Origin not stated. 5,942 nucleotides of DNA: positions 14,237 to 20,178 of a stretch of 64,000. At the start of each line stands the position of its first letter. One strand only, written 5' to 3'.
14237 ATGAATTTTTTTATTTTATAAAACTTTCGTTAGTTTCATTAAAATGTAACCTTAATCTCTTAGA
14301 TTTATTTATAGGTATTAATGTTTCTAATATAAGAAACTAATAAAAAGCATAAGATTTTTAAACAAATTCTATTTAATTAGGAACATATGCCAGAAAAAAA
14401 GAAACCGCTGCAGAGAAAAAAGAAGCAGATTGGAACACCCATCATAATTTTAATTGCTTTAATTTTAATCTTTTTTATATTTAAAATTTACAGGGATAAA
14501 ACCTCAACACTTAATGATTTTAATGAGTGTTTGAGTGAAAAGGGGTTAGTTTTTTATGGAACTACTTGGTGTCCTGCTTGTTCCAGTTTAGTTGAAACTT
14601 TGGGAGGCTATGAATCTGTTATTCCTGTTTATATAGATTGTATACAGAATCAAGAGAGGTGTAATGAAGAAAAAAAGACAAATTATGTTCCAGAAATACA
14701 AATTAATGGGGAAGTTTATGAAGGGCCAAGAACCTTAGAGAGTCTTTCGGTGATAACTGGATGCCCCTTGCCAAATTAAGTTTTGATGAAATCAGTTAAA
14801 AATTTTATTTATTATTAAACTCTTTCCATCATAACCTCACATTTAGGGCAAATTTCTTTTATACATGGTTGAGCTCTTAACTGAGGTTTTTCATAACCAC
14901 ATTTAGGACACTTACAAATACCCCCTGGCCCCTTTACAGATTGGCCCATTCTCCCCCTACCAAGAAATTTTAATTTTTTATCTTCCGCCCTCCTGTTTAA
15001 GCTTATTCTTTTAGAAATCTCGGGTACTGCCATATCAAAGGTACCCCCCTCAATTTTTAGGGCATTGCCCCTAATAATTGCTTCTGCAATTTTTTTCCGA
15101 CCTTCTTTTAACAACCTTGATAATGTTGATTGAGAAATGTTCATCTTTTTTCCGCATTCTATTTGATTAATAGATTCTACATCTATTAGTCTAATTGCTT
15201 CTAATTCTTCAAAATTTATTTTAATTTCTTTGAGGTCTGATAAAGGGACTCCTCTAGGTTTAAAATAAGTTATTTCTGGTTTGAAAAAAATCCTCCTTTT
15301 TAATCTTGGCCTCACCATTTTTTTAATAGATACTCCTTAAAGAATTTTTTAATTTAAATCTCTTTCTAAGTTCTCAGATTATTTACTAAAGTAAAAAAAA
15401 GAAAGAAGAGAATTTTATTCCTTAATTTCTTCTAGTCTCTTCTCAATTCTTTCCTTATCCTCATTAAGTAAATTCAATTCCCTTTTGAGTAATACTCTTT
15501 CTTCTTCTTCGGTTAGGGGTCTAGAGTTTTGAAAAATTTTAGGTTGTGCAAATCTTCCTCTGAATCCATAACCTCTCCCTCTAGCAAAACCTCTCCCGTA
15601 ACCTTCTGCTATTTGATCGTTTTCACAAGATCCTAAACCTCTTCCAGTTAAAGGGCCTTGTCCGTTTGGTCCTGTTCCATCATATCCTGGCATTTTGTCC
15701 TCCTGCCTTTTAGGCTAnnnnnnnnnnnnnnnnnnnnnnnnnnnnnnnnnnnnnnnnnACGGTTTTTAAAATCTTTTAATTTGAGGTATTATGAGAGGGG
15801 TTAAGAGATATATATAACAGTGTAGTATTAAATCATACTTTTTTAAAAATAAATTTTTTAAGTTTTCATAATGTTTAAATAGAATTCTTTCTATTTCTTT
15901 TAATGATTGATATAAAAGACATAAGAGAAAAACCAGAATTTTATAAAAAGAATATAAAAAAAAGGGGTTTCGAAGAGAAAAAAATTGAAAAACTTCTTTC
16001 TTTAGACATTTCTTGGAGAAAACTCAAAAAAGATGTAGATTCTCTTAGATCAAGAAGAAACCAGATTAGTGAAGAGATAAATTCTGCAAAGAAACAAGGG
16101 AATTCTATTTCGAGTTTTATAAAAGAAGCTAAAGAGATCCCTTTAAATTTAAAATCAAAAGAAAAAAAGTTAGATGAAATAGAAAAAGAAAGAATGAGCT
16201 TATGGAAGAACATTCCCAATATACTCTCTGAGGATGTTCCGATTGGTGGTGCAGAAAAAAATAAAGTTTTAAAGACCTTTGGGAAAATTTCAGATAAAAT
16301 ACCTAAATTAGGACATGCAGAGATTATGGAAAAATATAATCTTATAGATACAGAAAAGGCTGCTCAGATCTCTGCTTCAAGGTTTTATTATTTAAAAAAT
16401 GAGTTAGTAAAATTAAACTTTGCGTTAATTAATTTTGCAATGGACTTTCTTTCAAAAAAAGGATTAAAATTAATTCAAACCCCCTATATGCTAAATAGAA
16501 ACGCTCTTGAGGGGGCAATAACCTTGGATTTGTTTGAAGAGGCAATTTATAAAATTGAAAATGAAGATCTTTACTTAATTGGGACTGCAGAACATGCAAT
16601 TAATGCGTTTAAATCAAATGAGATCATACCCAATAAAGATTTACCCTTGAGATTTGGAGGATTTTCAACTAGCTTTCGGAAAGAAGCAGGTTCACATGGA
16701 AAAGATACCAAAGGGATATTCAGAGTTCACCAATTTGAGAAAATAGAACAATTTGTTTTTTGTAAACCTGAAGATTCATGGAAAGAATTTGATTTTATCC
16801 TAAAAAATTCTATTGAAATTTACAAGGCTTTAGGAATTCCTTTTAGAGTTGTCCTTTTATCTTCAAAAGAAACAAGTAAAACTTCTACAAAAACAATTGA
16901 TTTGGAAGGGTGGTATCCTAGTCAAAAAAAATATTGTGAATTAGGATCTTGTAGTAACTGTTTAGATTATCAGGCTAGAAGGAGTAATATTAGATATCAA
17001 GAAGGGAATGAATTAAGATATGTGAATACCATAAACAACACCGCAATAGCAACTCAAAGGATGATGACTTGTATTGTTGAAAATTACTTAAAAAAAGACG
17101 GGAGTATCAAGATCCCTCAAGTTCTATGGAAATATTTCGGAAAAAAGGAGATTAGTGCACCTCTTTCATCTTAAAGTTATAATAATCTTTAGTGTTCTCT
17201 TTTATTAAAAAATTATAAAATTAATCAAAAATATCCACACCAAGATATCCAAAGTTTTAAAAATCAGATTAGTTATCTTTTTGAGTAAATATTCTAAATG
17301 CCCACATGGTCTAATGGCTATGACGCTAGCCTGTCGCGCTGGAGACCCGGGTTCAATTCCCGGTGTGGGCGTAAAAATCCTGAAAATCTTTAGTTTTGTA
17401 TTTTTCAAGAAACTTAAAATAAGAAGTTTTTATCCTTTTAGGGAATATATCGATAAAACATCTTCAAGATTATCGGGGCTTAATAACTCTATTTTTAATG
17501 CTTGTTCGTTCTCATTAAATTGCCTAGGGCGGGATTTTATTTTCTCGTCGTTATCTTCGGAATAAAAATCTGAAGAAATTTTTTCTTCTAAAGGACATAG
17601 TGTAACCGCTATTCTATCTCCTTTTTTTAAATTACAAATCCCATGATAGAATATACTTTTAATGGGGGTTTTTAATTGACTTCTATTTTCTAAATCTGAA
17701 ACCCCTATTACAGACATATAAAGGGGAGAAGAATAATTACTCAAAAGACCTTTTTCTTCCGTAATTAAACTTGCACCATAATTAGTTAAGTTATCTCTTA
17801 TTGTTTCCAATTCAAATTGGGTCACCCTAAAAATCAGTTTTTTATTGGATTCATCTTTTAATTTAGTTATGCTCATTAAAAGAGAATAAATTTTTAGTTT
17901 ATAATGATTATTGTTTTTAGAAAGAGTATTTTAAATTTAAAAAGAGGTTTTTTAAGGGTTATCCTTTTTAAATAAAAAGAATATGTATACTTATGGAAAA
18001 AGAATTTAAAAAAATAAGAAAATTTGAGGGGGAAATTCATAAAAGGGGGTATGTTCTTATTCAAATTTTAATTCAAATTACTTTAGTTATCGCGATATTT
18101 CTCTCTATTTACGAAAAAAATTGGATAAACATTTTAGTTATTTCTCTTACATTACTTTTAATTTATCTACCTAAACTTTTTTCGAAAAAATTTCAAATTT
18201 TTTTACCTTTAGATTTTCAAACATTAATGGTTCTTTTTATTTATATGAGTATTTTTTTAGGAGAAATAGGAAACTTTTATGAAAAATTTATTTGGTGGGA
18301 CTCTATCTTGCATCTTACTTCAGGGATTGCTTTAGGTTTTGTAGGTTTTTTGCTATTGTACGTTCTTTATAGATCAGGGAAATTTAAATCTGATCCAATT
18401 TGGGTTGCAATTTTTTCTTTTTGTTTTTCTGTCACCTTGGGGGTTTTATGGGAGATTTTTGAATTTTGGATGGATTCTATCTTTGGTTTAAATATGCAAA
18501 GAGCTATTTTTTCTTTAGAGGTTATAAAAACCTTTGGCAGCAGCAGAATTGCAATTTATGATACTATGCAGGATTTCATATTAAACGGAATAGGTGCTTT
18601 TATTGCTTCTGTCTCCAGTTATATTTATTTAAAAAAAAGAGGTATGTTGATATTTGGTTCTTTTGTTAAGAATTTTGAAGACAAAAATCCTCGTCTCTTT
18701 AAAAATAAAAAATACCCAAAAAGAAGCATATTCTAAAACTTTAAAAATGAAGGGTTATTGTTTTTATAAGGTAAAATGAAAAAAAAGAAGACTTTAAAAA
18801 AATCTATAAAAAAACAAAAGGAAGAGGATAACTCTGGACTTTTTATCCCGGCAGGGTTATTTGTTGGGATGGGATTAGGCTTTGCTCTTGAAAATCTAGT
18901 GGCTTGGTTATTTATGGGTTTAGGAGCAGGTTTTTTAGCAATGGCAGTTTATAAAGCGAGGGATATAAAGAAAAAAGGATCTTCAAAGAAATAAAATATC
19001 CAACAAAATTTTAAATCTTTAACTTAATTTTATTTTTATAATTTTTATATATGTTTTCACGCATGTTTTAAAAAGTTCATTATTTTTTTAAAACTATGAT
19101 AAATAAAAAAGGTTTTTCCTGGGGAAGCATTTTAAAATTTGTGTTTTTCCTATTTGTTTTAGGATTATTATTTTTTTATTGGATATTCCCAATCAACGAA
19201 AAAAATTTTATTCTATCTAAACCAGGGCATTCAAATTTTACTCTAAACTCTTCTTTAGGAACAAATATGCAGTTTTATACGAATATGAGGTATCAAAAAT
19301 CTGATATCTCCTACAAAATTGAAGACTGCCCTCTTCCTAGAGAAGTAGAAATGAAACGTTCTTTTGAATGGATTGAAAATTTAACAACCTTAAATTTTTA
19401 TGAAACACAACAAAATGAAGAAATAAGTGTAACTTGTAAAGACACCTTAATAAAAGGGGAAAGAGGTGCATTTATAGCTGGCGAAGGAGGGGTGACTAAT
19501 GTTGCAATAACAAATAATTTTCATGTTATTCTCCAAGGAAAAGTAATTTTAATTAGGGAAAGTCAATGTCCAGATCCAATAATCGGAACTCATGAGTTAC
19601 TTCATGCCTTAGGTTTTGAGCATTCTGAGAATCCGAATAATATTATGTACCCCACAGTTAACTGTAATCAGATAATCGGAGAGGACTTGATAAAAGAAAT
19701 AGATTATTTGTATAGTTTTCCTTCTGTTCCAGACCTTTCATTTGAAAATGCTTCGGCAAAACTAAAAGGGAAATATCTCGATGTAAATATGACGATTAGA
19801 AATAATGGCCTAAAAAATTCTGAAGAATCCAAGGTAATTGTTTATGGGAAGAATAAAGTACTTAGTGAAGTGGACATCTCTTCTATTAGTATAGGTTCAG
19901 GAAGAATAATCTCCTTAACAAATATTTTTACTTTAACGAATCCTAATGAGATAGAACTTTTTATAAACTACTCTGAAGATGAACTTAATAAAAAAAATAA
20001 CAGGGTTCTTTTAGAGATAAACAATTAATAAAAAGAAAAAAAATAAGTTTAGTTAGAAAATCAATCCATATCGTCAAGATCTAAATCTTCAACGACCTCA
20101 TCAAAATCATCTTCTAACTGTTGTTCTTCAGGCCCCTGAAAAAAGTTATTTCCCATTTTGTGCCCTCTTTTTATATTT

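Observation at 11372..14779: Self-contained trans-membrane thiol-reductant relay locus: TrxR, Grx-like redoxin, exported-Trx::CcdA-like fusion and a membrane wHTH, with a divergent exported Trx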

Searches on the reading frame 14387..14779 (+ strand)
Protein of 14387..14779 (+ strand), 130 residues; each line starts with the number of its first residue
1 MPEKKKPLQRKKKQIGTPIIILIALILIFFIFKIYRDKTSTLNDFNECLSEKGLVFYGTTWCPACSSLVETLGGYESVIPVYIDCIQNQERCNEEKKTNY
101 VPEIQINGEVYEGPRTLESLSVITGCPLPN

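Call 3: search_protein_families(library=pfam, proteins=[window:14387-14779:+], max_evalue=0.1)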
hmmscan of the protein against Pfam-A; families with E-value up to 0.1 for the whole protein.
window:14387-14779:+ (130 aa): 4 families
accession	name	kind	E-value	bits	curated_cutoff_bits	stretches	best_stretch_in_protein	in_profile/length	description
PF00462.30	Glutaredoxin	-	0.001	19.6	22.9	1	55-110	2-59/60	Glutaredoxin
PF00085.26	Thioredoxin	-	0.037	14.5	23.5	1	43-106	8-78/103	Thioredoxin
PF13462.12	Thioredoxin_4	-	0.063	13.9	23.2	0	88-121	128-160/165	Thioredoxin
PF12669.12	FeoB_associated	-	0.08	13.7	27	0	19-41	5-27/44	FeoB-associated Cys-rich membrane protein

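Call 4: search_protein_families(library=ncbifam, proteins=[window:14387-14779:+], max_evalue=0.1)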
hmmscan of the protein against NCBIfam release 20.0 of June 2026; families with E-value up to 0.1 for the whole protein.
window:14387-14779:+ (130 aa): 2 families
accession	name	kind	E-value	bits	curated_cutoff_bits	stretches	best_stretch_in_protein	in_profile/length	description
TIGR02196.1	GlrX_YruB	hypoth_equivalog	0.0072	16.8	88.55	0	56-113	4-63/74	glutaredoxin-like protein, YruB-family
TIGR02200.1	GlrX_actino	hypoth_equivalog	0.019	15.4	89.5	1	56-72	4-20/77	mycoredoxin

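Call 18: search_solved_structures(query=window:14387-14779:+, max_evalue=10, show_alignments=3)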
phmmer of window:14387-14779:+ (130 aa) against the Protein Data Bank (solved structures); distinct sequences matched with E-value up to 10: 14.
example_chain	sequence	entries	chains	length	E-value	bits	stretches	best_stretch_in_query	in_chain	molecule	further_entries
3kp8_A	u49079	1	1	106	6.4e-09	38.9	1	51-128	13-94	VKORC1/thioredoxin domain protein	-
3kp9_A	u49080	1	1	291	2.3e-08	37.1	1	49-128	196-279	VKORC1/thioredoxin domain protein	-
4nv2_A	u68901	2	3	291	2.3e-08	37.1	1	49-128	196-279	VKORC1/thioredoxin domain protein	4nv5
4nv6_A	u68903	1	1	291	4.3e-07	33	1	49-128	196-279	VKORC1/thioredoxin domain protein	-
2b5e_A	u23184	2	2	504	0.0016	21.5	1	43-120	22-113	Protein disulfide-isomerase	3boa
8zpw_B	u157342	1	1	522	0.0017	21.4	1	43-120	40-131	Protein disulfide-isomerase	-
2alb_A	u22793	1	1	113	0.038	17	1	54-120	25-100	Protein disulfide-isomerase A3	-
7ncv_A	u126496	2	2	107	0.1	15.6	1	38-113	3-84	Glutaredoxin, CPYC type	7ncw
1f9m_A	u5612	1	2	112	0.28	14.2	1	57-99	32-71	THIOREDOXIN F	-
6yir_A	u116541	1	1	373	0.32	14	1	28-78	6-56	Oligosaccharides import ATP-binding protein MsmX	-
1faa_A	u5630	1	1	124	0.33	13.9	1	57-99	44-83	THIOREDOXIN F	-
3rhb_A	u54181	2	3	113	0.48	13.4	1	46-84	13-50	Glutaredoxin-C5, chloroplastic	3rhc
4hjm_A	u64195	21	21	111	0.75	12.8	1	46-103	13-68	Glutaredoxin | Glutaredoxin-1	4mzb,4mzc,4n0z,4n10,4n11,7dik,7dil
4fyu_A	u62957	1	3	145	0.77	12.7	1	42-114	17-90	Thioredoxin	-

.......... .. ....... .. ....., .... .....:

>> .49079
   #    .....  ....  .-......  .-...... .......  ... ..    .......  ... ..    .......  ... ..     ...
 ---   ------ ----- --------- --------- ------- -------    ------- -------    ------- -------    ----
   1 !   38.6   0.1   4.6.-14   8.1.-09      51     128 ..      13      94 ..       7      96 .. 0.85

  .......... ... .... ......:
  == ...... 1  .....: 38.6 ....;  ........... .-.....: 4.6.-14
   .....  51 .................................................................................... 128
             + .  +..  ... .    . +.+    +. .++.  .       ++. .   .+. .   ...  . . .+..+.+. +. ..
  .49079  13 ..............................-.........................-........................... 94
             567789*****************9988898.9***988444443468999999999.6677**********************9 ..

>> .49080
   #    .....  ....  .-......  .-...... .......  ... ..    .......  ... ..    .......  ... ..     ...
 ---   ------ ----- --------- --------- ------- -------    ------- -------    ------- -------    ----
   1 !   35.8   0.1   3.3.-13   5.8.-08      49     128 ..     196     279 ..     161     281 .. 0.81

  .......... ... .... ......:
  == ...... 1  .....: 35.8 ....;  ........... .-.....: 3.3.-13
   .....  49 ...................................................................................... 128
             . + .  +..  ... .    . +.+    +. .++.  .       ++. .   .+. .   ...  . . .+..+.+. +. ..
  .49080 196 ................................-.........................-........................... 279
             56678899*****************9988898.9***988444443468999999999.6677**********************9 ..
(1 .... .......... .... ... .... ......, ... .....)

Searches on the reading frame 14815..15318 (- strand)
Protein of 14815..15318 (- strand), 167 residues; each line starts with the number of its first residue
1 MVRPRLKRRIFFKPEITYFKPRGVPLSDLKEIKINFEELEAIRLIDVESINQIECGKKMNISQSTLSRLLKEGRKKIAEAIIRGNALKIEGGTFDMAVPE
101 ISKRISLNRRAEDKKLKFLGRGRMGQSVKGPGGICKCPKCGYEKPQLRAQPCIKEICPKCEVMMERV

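Call 3: search_protein_families(library=pfam, proteins=[window:14815-15318:-], max_evalue=0.1)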
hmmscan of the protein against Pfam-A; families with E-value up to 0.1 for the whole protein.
window:14815-15318:- (167 aa): 5 families
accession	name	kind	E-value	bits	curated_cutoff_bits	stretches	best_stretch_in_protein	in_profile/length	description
PF02001.22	DUF134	-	2.5e-24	86.1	27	1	2-95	5-96/98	Protein of unknown function DUF134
PF04545.22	Sigma70_r4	-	0.00059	19.8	24.1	1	36-77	7-48/50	Sigma-70, region 4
PF01047.28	MarR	-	0.043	14.1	24.6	1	48-71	16-39/59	MarR family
PF20432.4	Xre-like-HTH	-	0.049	14.4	25.8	0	43-75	17-48/63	Antitoxin Xre-like helix-turn-helix domain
PF13744.12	HTH_37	-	0.074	13.3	27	0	42-73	24-55/80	Helix-turn-helix domain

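Call 4: search_protein_families(library=ncbifam, proteins=[window:14815-15318:-], max_evalue=0.1)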
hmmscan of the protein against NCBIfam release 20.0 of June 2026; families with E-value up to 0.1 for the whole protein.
window:14815-15318:- (167 aa): 9 families
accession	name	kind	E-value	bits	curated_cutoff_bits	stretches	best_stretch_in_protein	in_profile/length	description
NF003257.0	PRK04217.1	equivalog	5.9e-17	61.8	115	1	3-89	11-98/110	hypothetical protein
TIGR02937.1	sigma70-ECF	superfamily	3.5e-05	23.5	42.9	1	37-80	121-164/165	sigma-70 family RNA polymerase sigma factor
TIGR02941.1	Sigma_B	equivalog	0.0031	17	315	1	37-81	209-253/255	RNA polymerase sigma factor SigB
NF007215.0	PRK09637.1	equivalog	0.0077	16.2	212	1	38-83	111-156/181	RNA polymerase sigma factor SigZ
TIGR02959.1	SigZ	equivalog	0.01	15.7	168.65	1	37-84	104-151/170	RNA polymerase sigma factor SigZ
NF053881.1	TransRegDeoRBac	equivalog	0.011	14.9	420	1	39-76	10-47/311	DNA-binding transcriptional repressor DeoR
TIGR02980.1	SigBFG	subfamily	0.029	14.1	234.35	1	41-80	186-225/227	SigB/SigF/SigG family RNA polymerase sigma factor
NF004113.0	PRK05602.1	equivalog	0.083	12.5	208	0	40-81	160-201/211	RNA polymerase sigma factor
NF007226.0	PRK09644.1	equivalog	0.095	12.8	199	0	35-81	111-157/166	RNA polymerase sigma factor SigM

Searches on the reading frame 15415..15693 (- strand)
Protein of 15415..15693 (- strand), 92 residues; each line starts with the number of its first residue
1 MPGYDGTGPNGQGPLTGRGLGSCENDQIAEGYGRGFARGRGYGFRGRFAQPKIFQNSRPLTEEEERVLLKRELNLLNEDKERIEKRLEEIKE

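Call 3: search_protein_families(library=pfam, proteins=[window:15415-15693:-], max_evalue=0.1)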
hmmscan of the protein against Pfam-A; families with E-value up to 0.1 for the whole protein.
window:15415-15693:- (92 aa): 1 family
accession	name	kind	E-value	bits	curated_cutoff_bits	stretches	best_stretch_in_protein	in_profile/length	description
PF17253.7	DUF5320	-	3.1e-21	76.8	27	1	1-90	1-99/99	Family of unknown function (DUF5320)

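Call 4: search_protein_families(library=ncbifam, proteins=[window:15415-15693:-], max_evalue=0.1)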
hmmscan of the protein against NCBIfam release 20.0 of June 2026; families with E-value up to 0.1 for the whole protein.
window:15415-15693:- (92 aa): 0 families

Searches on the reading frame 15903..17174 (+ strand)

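Call 70: search_protein_families(library=ncbifam, proteins=[window:15903-17174:+], max_evalue=1e-10)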
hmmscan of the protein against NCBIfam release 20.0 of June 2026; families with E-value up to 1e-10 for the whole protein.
window:15903-17174:+ (423 aa): 2 families
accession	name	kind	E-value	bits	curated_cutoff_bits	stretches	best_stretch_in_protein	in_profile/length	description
TIGR00414.1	serS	equivalog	2.4e-135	451.7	301.65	1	1-411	1-417/418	serine--tRNA ligase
TIGR00418.1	thrS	equivalog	3.2e-19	69.3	383.65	1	25-328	57-360/565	threonine--tRNA ligase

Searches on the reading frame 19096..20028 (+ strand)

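Call 68: search_protein_families(library=pfam, proteins=[window:19096-20028:+], max_evalue=0.05)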
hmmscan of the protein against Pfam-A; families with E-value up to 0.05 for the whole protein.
window:19096-20028:+ (310 aa): 3 families
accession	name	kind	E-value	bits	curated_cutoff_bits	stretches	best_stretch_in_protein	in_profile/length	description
PF00413.30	Peptidase_M10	-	1.6e-07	31.8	24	1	161-206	109-158/159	Matrixin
PF07705.17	CARDB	-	6.4e-07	30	22.7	1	212-302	2-97/101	CARDB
PF01400.30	Astacin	-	0.003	17.7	22.5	0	151-179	70-97/189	Astacin (Peptidase family M12A)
